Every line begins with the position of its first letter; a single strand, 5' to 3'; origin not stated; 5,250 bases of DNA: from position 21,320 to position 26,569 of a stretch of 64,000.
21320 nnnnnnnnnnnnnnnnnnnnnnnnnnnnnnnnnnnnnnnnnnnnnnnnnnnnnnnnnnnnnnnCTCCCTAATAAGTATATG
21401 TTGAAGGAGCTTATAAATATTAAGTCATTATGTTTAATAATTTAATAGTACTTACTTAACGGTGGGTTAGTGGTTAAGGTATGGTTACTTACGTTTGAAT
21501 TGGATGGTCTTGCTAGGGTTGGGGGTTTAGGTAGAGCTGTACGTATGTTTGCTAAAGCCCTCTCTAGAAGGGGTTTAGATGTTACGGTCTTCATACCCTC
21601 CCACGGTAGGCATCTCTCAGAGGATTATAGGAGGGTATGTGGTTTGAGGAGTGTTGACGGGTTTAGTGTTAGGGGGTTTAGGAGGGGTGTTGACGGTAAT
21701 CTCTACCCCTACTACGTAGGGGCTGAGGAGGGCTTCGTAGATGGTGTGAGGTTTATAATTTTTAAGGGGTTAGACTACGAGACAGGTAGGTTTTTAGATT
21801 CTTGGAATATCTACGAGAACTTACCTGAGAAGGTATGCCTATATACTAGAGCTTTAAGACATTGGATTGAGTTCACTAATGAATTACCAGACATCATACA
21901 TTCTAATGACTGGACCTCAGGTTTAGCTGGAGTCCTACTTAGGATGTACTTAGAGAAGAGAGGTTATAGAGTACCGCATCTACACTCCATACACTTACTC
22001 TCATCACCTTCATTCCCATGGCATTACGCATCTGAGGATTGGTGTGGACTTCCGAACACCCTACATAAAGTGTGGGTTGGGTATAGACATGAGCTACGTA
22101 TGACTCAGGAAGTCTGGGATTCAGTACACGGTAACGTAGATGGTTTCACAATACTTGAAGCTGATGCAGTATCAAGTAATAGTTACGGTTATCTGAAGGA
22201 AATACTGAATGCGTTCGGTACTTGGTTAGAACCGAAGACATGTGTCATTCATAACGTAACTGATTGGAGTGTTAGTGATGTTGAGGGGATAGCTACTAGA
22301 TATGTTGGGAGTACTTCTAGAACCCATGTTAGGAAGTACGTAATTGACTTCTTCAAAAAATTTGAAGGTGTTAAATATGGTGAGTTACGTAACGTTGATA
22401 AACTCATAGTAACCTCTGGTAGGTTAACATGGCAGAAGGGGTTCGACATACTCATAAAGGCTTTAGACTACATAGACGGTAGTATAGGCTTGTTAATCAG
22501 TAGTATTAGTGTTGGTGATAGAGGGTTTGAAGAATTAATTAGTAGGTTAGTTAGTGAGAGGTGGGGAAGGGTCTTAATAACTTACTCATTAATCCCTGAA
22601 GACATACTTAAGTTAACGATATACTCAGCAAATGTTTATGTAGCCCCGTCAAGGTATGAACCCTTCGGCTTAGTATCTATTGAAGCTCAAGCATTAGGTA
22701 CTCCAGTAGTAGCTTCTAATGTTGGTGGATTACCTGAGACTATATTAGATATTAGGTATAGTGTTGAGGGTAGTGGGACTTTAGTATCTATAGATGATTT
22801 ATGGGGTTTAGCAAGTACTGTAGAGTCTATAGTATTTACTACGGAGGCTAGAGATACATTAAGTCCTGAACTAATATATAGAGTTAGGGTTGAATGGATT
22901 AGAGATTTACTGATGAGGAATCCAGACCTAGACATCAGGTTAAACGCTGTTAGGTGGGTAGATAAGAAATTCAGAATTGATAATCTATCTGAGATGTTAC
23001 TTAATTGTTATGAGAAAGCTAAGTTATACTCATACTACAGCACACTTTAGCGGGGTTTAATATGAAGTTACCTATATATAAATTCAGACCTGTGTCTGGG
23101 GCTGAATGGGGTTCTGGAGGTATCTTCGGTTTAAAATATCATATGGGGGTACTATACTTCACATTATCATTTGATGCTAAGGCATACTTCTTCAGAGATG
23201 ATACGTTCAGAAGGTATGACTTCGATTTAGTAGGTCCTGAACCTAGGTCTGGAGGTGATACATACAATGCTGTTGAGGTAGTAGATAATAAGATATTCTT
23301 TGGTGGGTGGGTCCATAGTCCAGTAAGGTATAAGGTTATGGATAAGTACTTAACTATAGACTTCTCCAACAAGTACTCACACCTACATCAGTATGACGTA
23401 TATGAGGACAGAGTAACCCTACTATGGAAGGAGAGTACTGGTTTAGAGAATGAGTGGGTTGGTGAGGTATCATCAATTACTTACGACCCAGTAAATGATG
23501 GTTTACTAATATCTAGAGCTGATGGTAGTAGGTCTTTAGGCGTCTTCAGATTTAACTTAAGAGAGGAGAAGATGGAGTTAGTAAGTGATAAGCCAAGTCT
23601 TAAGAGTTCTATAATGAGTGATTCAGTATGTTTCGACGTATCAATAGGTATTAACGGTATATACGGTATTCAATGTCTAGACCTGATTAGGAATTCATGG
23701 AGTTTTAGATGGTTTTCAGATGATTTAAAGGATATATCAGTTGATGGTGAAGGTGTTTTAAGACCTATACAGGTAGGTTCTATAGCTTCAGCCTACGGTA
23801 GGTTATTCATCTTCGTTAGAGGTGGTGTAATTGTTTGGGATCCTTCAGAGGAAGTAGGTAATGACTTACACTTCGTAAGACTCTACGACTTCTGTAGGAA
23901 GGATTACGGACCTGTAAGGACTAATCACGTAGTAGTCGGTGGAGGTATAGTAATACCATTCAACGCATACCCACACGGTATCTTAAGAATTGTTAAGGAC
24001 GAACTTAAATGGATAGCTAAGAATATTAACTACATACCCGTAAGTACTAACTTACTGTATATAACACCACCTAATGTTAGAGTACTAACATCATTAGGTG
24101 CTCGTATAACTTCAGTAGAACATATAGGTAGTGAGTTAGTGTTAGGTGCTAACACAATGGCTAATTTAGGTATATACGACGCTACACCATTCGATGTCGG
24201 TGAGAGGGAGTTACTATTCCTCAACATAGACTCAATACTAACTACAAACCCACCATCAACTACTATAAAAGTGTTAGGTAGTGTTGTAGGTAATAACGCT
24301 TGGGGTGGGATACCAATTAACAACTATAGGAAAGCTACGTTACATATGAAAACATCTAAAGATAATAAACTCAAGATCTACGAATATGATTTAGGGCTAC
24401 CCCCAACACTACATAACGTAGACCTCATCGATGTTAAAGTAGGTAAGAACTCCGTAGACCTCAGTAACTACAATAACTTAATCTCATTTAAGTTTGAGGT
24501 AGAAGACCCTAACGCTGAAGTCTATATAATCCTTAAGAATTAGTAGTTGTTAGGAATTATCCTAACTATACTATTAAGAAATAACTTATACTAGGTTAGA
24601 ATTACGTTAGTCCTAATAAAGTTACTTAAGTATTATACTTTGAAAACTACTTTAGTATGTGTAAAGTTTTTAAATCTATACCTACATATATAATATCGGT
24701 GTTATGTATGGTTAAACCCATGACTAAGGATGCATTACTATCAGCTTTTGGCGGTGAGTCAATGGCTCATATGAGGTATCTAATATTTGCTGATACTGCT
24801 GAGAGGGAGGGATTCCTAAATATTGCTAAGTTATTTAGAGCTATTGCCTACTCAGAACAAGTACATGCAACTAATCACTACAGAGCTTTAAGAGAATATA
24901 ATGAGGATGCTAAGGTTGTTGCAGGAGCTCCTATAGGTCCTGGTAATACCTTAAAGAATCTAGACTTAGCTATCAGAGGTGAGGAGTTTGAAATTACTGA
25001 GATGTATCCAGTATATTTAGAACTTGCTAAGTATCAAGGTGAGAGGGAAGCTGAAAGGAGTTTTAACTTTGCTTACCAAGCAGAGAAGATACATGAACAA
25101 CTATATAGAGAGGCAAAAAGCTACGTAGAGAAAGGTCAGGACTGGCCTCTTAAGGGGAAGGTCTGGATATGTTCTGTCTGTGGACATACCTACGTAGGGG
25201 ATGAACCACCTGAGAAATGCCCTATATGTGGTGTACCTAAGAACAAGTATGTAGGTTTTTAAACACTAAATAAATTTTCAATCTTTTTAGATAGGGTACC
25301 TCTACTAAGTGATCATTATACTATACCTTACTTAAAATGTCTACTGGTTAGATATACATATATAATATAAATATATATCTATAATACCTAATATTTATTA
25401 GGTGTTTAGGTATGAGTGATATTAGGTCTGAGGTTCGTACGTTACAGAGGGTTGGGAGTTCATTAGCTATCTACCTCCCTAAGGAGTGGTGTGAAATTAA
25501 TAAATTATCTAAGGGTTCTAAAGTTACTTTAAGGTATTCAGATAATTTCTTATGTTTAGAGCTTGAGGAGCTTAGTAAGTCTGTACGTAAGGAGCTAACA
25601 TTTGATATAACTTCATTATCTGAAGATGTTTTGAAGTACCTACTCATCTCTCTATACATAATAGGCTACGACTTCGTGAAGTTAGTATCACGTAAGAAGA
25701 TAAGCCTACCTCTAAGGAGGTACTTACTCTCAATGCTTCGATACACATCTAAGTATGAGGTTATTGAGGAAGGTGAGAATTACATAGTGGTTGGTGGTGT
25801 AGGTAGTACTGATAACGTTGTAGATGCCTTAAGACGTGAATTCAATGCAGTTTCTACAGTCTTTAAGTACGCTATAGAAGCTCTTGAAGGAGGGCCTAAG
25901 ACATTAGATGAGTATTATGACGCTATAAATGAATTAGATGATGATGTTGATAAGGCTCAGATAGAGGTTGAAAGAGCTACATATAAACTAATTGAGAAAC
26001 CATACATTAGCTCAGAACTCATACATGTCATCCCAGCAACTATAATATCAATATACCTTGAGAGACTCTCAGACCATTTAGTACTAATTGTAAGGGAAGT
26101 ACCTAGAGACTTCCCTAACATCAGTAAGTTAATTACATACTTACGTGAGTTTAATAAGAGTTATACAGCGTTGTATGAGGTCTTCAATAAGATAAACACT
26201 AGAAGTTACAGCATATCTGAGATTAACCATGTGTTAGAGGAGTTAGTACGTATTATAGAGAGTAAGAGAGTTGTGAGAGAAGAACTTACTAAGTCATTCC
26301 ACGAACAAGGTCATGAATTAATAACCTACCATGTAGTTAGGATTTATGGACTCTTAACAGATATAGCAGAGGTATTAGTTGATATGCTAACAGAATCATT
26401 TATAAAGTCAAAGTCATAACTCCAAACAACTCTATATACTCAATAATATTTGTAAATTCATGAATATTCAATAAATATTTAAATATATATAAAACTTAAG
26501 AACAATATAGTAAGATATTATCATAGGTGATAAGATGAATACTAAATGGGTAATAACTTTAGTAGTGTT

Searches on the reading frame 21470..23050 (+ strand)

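Call 38: search_protein_families(library=pfam, proteins=[window:21470-23050:+], max_evalue=0.00001)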
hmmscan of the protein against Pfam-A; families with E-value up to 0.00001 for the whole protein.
window:21470-23050:+ (526 aa): 6 families
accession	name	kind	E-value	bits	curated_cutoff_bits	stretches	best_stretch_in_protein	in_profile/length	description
PF08323.17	Glyco_transf_5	-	1.3e-27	97.5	22.7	1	3-250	1-230/239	Starch synthase catalytic domain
PF00534.26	Glycos_transf_1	-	1.7e-18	67.2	26.4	1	309-427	14-133/172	Glycosyl transferases group 1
PF13692.12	Glyco_trans_1_4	-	8.6e-18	65.4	27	1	311-452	2-137/142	Glycosyl transferases group 1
PF13579.12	Glyco_trans_4_4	-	1.1e-11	45.8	29.7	1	18-185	1-103/158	Glycosyl transferase 4-like domain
PF13439.12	Glyco_transf_4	-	4.7e-10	40.2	28.5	0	17-73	1-57/170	Glycosyltransferase Family 4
PF20706.3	GT4-conflict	-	6.3e-08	32.4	26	1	381-428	276-323/385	Family 4 Glycosyltransferase in conflict systems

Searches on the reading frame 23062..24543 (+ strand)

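Call 38: search_protein_families(library=pfam, proteins=[window:23062-24543:+], max_evalue=0.00001)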
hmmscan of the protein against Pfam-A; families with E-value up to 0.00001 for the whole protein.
window:23062-24543:+ (493 aa): 1 family
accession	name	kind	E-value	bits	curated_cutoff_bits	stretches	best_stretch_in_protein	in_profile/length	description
PF09910.14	DUF2139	-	2.7e-122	408.7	25.9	1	31-371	1-339/340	Uncharacterized protein conserved in archaea (DUF2139)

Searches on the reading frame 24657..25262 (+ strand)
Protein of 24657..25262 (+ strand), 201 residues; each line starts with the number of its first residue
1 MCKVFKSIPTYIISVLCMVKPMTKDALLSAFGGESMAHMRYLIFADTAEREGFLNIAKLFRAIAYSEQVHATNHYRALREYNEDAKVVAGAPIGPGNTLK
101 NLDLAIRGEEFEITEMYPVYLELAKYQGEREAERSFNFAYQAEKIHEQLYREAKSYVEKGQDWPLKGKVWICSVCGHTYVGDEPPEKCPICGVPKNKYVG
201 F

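Call 38: search_protein_families(library=pfam, proteins=[window:24657-25262:+], max_evalue=0.00001)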
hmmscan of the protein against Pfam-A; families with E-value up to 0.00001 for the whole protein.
window:24657-25262:+ (201 aa): 2 families
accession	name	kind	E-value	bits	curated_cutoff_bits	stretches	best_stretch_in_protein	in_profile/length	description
PF02915.23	Rubrerythrin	-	1.7e-29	103.4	22.8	1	25-153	1-136/137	Rubrerythrin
PF21349.2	RUBY_RBDX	-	7.1e-14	51.4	26.5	1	170-198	1-29/30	Rubrerythrin, rubredoxin-like domain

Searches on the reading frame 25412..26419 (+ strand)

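Call 55: search_protein_families(library=pfam, proteins=[window:25412-26419:+], max_evalue=0.00001)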
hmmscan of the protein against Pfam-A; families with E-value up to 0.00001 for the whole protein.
window:25412-26419:+ (335 aa): 2 families
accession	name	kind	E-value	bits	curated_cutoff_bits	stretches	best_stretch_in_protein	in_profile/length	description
PF01895.24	PhoU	-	2.7e-08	34.5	23.5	1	141-229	2-88/89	PhoU domain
PF04014.23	MazE_antitoxin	-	8e-07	29.4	24.7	1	12-49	2-40/48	Antidote-toxin recognition MazE, bacterial antitoxin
